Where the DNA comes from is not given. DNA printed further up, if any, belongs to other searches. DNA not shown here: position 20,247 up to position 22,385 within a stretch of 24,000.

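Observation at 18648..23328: Complete mcjABCD-type lasso peptide cluster with an ABC exporter in a strongly AT-rich block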

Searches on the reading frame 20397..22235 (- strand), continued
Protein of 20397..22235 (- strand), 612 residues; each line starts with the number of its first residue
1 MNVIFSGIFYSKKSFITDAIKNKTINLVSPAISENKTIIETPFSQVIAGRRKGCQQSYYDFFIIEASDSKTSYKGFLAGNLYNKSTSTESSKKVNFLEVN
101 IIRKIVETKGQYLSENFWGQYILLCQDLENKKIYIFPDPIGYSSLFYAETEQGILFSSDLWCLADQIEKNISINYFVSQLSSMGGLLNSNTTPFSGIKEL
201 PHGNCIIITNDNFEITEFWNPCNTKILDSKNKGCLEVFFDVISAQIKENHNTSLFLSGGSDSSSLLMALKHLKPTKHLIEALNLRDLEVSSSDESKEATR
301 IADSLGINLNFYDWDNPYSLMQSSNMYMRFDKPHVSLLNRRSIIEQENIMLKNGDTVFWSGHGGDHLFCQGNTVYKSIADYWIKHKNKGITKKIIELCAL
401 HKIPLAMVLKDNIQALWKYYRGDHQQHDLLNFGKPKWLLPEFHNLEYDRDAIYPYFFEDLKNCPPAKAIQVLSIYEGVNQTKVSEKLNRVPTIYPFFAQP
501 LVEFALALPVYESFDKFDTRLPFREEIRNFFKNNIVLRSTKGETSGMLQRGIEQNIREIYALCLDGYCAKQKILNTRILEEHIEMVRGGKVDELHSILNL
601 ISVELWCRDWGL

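Call 58: list_cluster_members(proteins=[P0044, P0045, P0046, P0047, P0048, P0049, P0050, P0051, P0052, P0053])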
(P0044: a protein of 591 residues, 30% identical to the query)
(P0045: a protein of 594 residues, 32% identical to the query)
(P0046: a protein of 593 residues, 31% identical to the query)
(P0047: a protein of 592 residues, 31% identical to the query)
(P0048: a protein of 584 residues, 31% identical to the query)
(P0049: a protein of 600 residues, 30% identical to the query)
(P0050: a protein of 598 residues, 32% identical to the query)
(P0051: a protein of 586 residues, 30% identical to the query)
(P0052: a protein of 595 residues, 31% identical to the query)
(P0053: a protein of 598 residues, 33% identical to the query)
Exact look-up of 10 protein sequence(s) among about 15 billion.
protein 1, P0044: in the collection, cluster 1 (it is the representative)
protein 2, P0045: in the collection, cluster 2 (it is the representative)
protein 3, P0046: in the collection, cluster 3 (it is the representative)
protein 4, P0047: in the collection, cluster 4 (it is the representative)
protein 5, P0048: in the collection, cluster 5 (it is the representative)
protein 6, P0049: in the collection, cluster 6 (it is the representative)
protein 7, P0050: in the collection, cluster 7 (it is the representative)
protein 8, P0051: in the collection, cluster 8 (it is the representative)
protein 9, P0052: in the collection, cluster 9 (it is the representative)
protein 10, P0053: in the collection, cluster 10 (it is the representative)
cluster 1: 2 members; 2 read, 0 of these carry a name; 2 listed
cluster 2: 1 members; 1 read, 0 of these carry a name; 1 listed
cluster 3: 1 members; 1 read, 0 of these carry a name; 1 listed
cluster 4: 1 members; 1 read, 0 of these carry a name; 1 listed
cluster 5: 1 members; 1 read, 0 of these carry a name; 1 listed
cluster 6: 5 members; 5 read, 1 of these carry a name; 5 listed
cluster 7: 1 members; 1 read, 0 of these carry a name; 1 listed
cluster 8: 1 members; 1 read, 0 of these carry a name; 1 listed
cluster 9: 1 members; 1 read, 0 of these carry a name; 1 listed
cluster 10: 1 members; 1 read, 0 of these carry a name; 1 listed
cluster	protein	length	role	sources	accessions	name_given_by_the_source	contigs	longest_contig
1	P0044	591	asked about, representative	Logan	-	-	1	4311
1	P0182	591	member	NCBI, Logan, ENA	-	-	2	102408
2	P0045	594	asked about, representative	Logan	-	-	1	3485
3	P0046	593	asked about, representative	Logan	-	-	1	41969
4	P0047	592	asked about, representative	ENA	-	-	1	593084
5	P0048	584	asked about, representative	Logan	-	-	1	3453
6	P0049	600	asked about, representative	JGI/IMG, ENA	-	-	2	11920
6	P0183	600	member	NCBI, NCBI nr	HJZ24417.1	MAG TPA: asparagine synthase-related protein [Candidatus Babeliales bacterium] | asparagine synthase-related protein [Candidatus Babeliales bacterium]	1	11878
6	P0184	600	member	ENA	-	-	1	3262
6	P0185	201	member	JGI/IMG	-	-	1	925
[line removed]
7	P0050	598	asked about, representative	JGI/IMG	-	-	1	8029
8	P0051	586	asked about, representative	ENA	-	-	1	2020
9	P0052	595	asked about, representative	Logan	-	-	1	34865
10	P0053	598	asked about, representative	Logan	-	-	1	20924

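Call 63: find_encoding_contigs(protein=P0042, flank=5000, max_places=1)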
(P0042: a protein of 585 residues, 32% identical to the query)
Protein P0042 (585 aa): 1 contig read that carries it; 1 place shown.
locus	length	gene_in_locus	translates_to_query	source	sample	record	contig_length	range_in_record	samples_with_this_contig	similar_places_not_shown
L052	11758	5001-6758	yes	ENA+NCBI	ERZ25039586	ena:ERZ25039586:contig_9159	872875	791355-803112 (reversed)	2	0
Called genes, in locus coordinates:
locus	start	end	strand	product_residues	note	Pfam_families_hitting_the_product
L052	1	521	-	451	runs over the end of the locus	PF00206:Lyase_1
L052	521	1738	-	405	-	PF00764:Arginosuc_synth, PF20979:Arginosuc_syn_C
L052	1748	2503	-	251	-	PF00497:SBP_bac_3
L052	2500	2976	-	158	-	PF01316:Arg_repressor, PF02863:Arg_repressor_C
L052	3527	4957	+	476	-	PF17164:DUF5122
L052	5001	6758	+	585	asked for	PF13537:GATase_7 (faint), PF00733:Asn_synthase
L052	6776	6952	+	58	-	-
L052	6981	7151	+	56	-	-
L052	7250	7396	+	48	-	-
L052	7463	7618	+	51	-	-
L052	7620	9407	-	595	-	PF13537:GATase_7 (faint), PF00733:Asn_synthase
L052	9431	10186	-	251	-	PF13471:Transglut_core3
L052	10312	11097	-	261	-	-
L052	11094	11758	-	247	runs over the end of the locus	PF00005:ABC_tran, PF13304:AAA_21 (weak)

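Call 77: search_dna_similar(query=window:20397-22235:-, collection=plasmids, mode=protein, max_evalue=1e-10, max_rows=15)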
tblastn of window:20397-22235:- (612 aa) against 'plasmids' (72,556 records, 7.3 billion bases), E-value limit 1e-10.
Records with a match: 17; places in all: 17; records where one place covers at least 80% of the query: 1.
Best place of each record, by identity: <60% 17.
By first word of the organism name: Escherichia 16; Priestia 1.
By predicted mobility (MOB-suite, as given by PLSDB): conjugative 13; non-mobilizable 2; mobilizable 2.
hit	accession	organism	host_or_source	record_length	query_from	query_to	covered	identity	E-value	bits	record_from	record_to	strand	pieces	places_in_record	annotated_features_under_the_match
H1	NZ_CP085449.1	Priestia megaterium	single cell,soil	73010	119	609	80%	21.2%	3e-17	94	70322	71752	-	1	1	asparagine synthase-related protein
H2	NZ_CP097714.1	Escherichia coli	Chicken blood (Gallus gallus)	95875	209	605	65%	24.3%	1e-11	76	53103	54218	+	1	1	hypothetical protein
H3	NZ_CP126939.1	Escherichia coli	Gallus gallus,liver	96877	209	605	65%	24.3%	1e-11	76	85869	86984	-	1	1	hypothetical protein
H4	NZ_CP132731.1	Escherichia coli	-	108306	209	605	65%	24.3%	1e-11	76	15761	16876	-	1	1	hypothetical protein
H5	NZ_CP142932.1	Escherichia coli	cell culture,seawater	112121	209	605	65%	24.3%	1e-11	76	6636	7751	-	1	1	hypothetical protein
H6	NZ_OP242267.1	Escherichia coli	Homo sapiens,stool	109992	209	605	65%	24.3%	1e-11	76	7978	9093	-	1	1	hypothetical protein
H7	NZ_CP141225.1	Escherichia sp. HBI05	food,clinical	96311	209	605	65%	24.0%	3e-11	75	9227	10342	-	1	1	asparagine synthase-related protein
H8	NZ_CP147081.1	Escherichia coli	environmental,municipal wastewater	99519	209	605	65%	24.0%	3e-11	75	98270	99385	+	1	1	asparagine synthase-related protein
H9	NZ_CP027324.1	Escherichia coli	Homo sapiens,stool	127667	209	605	65%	24.0%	3e-11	75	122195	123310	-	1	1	asparagine synthase-related protein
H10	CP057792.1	Escherichia coli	culture,Pooled pig faecal samples ...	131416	209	605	65%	24.0%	3e-11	75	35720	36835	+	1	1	hypothetical protein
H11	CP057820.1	Escherichia coli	culture,Pooled pig faecal samples ...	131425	209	605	65%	24.0%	3e-11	75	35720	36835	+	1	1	hypothetical protein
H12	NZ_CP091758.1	Escherichia coli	Homo sapiens,rectal swab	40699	209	605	65%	23.8%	8e-11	73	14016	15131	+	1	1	asparagine synthase-related protein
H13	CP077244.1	Escherichia coli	Seth Lab strain,Seth Lab Isolate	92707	209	605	65%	23.8%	8e-11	73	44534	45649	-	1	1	none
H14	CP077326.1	Escherichia coli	-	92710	209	605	65%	23.8%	8e-11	73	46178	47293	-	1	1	none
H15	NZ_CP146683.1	Escherichia coli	Homo sapiens,cell culture,Colon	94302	209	605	65%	23.8%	8e-11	73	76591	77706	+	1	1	asparagine synthase-related protein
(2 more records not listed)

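Call 78: get_annotated_region(hit=H9, flank=4000)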
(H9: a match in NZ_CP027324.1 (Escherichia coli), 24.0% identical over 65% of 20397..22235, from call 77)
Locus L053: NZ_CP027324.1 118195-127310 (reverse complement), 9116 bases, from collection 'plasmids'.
description: Escherichia coli strain 2013C-3033 plasmid unnamed, complete sequence
organism: Escherichia coli (NCBI taxid 562)
taxonomy: Bacteria; Pseudomonadota; Gammaproteobacteria; Enterobacterales; Enterobacteriaceae; Escherichia; Escherichia coli
host: -; source: Homo sapiens,stool; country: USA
typing (MOB-suite, as given by PLSDB): conjugative; replicon ColRNAI_rep_cluster_1857,IncK2/Z; relaxase MOBP; mating-pair formation MPF_I
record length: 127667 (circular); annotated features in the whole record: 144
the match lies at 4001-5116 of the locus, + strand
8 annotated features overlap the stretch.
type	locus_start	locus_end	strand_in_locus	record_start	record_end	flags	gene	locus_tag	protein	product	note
CDS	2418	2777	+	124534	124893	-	-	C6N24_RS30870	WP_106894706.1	colicin E1 family microcin immunity protein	GO:0030153 - bacteriocin immunity [Evidence IEA]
CDS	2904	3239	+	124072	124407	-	-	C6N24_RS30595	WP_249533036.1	hypothetical protein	-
CDS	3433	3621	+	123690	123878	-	-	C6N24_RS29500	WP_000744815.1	hypothetical protein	-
CDS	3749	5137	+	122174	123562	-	-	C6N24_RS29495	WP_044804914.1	asparagine synthase-related protein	GO:0006529 - asparagine biosynthetic process [Evidence IEA]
CDS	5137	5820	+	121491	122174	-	-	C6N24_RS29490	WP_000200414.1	lasso peptide biosynthesis B2 protein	-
CDS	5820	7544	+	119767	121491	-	-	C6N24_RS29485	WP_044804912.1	ABC transporter ATP-binding protein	-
CDS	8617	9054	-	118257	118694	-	nudI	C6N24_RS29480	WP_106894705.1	nucleoside triphosphatase NudI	-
CDS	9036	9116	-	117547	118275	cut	-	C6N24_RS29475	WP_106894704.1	deoxynucleoside kinase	-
